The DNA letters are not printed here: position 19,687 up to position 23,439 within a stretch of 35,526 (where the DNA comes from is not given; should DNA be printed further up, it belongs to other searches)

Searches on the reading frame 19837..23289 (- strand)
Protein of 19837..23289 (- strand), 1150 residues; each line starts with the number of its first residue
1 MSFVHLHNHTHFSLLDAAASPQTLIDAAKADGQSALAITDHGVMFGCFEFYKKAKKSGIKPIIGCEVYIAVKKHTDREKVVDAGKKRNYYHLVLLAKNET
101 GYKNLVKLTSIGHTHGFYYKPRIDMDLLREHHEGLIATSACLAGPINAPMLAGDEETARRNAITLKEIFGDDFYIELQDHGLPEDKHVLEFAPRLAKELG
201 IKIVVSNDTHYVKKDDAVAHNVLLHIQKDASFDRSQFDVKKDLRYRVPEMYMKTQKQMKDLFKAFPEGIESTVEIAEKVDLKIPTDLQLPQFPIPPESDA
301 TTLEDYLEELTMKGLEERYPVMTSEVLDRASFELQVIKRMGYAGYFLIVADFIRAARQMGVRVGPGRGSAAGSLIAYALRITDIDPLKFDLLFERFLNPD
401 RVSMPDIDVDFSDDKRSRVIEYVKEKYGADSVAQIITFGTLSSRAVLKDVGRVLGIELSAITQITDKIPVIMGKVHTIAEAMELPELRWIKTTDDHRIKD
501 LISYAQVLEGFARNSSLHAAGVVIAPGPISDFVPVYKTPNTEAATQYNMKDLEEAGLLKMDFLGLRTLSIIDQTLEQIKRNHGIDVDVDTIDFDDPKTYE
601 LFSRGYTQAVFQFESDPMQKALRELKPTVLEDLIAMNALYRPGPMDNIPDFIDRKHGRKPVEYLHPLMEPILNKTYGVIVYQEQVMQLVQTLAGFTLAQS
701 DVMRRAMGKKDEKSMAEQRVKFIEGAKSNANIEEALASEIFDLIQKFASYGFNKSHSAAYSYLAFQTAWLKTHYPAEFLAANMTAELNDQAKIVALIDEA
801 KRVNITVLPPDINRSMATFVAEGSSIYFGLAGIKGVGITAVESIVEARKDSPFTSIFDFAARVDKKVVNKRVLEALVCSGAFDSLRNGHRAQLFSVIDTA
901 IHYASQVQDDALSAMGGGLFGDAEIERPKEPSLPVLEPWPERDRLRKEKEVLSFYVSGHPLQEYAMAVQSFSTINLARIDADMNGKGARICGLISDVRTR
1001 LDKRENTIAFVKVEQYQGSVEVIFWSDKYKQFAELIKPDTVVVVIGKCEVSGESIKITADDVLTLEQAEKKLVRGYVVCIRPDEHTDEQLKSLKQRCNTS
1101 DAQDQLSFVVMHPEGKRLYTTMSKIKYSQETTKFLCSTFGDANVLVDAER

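Call 49: search_protein_families(library=pfam, proteins=[window:19837-23289:-], max_evalue=0.001)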
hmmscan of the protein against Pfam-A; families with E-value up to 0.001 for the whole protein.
window:19837-23289:- (1150 aa): 5 families
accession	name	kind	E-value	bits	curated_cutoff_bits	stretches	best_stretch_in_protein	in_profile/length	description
PF07733.18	DNA_pol3_alpha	-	1.2e-96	323.8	23.9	1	305-564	1-260/260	Bacterial DNA polymerase III alpha NTPase domain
PF17657.6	DNA_pol3_finger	-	4.7e-66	221.7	22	1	567-729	1-165/166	Bacterial DNA polymerase III alpha subunit finger domain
PF02811.25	PHP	-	3.1e-58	197.1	26.4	1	5-180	1-164/164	PHP domain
PF14579.12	HHH_6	-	3.2e-30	104.6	25.6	1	804-893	1-90/90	Helix-hairpin-helix motif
PF01336.31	tRNA_anti-codon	-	5.1e-11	42.8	27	1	989-1062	2-72/75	OB-fold nucleic acid binding domain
